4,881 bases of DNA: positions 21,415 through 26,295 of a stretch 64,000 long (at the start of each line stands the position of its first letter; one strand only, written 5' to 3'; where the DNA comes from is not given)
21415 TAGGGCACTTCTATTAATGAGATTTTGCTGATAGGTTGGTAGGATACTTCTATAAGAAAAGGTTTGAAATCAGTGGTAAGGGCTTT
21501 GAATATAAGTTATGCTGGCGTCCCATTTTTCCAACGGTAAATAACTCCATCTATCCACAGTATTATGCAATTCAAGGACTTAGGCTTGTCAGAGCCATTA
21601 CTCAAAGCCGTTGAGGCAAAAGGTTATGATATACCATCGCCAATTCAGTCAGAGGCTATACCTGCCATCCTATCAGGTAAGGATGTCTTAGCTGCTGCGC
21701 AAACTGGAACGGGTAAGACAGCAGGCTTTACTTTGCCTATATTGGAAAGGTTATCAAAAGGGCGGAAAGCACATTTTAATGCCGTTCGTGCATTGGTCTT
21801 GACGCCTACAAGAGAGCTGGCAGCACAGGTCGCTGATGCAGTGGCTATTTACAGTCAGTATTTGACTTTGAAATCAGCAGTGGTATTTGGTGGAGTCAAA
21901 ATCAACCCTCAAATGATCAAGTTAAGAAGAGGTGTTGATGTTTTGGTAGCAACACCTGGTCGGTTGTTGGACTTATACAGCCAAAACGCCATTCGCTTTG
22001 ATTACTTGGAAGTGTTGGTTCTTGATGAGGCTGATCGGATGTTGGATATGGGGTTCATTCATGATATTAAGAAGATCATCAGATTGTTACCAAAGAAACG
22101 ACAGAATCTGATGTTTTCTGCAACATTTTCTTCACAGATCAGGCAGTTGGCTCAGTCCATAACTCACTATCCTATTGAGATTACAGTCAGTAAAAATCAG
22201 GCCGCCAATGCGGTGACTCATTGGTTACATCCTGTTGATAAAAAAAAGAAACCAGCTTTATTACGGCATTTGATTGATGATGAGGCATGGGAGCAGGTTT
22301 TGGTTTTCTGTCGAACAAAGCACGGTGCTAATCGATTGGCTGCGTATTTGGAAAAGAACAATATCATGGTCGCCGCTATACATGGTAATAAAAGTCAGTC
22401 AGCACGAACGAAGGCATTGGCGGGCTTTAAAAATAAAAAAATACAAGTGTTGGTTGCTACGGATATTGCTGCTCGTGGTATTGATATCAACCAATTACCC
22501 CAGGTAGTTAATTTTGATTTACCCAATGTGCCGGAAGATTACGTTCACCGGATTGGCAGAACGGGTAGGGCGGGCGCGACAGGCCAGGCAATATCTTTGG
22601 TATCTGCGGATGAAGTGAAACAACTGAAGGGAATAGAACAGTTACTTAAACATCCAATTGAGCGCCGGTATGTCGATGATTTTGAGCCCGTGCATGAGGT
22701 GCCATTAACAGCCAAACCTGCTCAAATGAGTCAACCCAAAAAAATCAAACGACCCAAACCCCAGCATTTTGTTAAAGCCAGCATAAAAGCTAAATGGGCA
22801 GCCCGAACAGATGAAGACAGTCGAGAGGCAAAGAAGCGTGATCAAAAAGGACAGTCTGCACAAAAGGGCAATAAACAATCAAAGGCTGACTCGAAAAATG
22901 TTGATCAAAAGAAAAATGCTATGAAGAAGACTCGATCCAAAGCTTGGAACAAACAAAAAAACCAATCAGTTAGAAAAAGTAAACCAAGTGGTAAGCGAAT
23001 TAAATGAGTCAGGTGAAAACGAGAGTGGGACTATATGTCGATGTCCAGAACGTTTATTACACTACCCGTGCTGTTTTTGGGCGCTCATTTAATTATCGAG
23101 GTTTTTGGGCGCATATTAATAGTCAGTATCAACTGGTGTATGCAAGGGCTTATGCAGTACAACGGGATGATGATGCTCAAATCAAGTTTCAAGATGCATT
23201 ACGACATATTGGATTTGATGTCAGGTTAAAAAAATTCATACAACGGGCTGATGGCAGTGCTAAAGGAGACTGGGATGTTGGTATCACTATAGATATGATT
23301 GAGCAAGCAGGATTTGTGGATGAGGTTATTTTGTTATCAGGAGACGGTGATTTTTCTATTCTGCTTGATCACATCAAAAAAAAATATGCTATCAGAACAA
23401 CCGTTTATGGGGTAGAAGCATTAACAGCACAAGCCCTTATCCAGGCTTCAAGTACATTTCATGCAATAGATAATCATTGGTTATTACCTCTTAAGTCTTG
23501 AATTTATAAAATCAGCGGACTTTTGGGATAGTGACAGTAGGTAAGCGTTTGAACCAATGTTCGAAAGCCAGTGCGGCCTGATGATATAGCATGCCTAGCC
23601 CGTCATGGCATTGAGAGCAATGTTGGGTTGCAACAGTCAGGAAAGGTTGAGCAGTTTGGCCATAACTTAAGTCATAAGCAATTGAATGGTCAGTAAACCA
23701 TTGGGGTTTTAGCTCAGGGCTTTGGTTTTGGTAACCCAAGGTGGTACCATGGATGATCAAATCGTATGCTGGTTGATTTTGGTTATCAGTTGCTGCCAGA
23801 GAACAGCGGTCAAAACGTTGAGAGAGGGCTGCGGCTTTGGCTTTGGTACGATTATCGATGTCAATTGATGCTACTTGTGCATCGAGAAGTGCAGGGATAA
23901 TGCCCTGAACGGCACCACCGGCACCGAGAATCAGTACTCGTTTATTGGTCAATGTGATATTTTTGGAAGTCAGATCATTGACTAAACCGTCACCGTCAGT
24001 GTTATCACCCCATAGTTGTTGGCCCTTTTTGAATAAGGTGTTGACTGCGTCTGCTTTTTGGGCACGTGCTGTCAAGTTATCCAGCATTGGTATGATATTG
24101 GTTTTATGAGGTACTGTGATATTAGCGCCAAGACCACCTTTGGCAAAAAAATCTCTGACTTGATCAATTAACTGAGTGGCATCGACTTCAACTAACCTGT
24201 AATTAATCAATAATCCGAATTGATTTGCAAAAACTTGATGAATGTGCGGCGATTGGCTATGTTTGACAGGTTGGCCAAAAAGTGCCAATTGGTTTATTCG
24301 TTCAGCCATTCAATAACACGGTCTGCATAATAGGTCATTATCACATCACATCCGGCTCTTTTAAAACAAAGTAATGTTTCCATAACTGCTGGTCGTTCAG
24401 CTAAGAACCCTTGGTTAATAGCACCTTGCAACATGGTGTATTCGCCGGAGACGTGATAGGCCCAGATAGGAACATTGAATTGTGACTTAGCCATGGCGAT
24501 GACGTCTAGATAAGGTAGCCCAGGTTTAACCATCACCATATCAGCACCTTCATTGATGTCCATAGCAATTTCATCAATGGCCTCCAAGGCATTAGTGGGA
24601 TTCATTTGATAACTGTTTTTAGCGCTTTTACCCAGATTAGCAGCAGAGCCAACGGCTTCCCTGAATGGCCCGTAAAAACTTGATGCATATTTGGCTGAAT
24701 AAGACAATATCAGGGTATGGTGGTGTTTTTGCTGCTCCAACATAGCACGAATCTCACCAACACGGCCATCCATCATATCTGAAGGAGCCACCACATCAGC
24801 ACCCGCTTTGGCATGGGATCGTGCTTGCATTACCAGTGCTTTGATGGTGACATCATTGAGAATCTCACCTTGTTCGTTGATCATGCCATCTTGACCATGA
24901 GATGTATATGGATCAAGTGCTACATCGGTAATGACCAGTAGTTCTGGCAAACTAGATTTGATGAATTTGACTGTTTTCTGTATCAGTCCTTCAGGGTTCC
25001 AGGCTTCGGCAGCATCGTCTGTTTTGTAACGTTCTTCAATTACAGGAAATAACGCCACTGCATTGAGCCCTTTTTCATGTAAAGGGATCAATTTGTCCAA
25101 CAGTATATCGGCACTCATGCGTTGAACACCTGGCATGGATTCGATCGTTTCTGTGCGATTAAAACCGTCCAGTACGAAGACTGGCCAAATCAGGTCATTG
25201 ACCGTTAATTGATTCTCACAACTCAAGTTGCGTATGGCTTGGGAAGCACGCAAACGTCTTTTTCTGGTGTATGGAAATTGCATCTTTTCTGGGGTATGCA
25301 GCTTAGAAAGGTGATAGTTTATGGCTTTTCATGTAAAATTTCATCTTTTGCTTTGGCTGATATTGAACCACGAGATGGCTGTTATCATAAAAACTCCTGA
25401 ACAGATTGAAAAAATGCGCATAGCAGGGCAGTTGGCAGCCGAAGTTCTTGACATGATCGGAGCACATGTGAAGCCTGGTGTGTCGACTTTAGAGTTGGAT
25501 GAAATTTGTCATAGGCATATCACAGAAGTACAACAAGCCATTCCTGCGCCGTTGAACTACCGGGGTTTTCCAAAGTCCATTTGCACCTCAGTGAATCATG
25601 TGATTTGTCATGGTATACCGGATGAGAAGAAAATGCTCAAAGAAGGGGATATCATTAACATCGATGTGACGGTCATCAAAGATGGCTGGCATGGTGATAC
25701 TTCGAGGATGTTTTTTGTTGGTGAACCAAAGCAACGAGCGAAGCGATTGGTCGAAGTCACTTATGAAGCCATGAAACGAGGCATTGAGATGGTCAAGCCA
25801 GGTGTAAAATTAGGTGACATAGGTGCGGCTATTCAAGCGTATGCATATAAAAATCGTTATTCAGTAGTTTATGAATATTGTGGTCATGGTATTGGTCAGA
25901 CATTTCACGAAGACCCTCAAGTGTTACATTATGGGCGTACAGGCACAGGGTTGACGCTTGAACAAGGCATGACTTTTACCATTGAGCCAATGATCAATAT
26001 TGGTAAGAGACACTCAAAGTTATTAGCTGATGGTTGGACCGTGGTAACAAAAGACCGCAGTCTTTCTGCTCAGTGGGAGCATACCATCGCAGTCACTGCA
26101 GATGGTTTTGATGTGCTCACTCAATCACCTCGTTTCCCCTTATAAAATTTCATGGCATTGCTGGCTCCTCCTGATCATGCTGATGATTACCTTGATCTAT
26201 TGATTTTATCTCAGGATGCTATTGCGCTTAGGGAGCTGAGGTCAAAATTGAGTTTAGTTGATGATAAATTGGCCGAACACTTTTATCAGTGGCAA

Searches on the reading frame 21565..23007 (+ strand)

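Call 66: search_protein_families(library=pfam, proteins=[window:21565-23007:+], max_evalue=0.001)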
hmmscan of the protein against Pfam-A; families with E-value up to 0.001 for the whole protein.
window:21565-23007:+ (480 aa): 5 families
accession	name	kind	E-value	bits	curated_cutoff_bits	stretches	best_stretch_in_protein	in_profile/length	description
PF00270.35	DEAD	-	1.4e-49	168.5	26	1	25-194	1-166/167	DEAD/DEAH box helicase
PF00271.37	Helicase_C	-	1.7e-31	109.1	23.5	1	229-337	2-110/110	Helicase conserved C-terminal domain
PF04851.21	ResIII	-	6e-08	33.2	22.5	1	26-189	6-163/164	Type III restriction enzyme, res subunit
PF13245.12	AAA_19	-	0.00053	20.6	25.1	0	28-182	1-120/134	AAA domain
PF22186.1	HI1480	-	0.00077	20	24.5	0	214-321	25-126/144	Hypothetical protein HI1480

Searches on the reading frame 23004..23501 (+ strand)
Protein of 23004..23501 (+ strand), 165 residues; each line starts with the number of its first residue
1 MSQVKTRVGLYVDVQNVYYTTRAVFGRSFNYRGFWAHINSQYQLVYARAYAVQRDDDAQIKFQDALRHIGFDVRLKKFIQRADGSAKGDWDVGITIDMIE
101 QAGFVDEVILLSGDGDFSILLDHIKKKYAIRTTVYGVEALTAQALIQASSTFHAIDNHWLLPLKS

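Call 66: search_protein_families(library=pfam, proteins=[window:23004-23501:+], max_evalue=0.001)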
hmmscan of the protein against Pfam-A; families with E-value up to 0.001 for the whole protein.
window:23004-23501:+ (165 aa): 1 family
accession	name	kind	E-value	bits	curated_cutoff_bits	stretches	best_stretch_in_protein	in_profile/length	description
PF01936.24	NYN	-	2.5e-36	125.8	24.2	1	7-155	1-144/145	NYN domain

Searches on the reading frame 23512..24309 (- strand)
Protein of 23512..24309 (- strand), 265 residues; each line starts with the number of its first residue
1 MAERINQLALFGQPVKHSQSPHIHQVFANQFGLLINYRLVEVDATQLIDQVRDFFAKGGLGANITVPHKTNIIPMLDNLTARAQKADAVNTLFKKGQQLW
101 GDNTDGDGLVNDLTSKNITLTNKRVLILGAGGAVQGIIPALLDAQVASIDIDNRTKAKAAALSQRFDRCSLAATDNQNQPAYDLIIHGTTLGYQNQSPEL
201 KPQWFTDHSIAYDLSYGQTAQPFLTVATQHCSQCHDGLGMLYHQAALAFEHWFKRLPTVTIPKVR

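Call 66: search_protein_families(library=pfam, proteins=[window:23512-24309:-], max_evalue=0.001)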
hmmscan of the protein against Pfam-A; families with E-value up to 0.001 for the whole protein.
window:23512-24309:- (265 aa): 3 families
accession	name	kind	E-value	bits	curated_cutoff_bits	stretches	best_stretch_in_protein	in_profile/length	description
PF08501.16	Shikimate_dh_N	-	9e-24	84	27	1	10-92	1-83/83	Shikimate dehydrogenase substrate binding domain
PF01488.26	Shikimate_DH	-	5.7e-08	33.4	24.3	1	116-172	5-62/138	Shikimate / quinate 5-dehydrogenase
PF18317.6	SDH_C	-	3.5e-06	27.1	25.8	1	237-256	1-20/31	Shikimate 5'-dehydrogenase C-terminal domain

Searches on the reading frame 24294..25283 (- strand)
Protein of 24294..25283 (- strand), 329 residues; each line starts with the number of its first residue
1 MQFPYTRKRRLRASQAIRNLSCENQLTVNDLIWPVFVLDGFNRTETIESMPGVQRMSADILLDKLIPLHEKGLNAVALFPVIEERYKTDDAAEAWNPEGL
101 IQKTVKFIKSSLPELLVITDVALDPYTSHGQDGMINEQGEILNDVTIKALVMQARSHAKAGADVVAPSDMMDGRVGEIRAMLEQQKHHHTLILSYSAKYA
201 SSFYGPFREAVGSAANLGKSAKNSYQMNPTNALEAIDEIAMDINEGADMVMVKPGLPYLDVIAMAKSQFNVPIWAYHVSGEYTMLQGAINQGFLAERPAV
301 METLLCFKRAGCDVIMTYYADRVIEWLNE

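Call 67: search_protein_families(library=pfam, proteins=[window:24294-25283:-], max_evalue=0.0001)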
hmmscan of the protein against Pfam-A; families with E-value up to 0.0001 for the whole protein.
window:24294-25283:- (329 aa): 1 family
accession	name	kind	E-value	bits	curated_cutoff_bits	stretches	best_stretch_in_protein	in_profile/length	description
PF00490.27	ALAD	-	3e-129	431.2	24.6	1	6-326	2-317/317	Delta-aminolevulinic acid dehydratase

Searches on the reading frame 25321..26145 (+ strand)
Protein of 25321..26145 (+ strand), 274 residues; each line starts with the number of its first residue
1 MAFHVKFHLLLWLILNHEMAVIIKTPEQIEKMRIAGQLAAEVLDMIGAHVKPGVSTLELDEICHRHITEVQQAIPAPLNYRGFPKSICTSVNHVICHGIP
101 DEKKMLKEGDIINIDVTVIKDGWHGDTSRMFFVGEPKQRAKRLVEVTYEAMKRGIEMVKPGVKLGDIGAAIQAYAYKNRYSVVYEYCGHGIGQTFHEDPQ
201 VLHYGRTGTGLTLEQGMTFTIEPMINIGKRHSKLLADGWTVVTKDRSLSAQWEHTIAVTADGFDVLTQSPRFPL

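Call 67: search_protein_families(library=pfam, proteins=[window:25321-26145:+], max_evalue=0.0001)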
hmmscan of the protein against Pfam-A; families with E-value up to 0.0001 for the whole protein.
window:25321-26145:+ (274 aa): 1 family
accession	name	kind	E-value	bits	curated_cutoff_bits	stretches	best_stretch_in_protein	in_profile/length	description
PF00557.29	Peptidase_M24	-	1.3e-57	195.4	23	1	30-260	1-208/208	Metallopeptidase family M24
